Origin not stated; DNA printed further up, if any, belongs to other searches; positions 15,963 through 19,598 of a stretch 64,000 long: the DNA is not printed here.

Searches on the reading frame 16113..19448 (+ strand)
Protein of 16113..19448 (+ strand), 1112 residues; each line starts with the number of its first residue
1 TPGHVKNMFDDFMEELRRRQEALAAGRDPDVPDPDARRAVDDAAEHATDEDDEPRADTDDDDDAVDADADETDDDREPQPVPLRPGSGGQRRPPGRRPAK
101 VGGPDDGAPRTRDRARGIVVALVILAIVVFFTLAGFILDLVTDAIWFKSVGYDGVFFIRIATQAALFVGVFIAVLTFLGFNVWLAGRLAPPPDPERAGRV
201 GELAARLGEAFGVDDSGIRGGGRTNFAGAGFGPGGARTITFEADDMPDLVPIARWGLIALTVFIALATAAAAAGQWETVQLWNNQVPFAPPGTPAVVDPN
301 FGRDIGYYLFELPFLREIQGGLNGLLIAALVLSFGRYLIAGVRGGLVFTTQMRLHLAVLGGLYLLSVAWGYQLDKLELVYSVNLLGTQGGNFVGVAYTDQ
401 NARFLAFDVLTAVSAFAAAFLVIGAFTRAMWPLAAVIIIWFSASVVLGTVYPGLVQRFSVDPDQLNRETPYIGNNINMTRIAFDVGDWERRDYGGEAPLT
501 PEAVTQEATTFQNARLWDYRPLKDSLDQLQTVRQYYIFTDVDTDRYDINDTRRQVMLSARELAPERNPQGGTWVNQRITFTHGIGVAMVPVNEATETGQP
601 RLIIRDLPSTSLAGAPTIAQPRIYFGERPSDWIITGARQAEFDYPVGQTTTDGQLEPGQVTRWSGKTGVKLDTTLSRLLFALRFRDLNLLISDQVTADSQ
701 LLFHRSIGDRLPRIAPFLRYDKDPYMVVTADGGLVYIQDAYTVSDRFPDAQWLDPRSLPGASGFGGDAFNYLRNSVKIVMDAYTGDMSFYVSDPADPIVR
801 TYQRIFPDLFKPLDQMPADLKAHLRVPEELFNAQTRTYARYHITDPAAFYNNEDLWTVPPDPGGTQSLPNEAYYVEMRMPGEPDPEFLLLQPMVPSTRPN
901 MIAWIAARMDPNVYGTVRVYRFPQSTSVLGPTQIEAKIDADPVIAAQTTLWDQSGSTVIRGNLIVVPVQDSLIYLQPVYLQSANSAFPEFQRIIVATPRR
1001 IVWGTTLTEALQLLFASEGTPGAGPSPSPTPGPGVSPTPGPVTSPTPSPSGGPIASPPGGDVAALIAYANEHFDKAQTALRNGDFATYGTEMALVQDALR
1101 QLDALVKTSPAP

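Call 47: search_protein_families(library=pfam, proteins=[window:16113-19448:+], max_evalue=0.0001)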
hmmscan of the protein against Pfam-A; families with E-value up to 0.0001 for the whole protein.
window:16113-19448:+ (1112 aa): 1 family
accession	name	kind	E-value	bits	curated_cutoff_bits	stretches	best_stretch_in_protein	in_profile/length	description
PF03699.18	UPF0182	-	3.4e-250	832.8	27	1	121-951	2-770/770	Uncharacterised protein family (UPF0182)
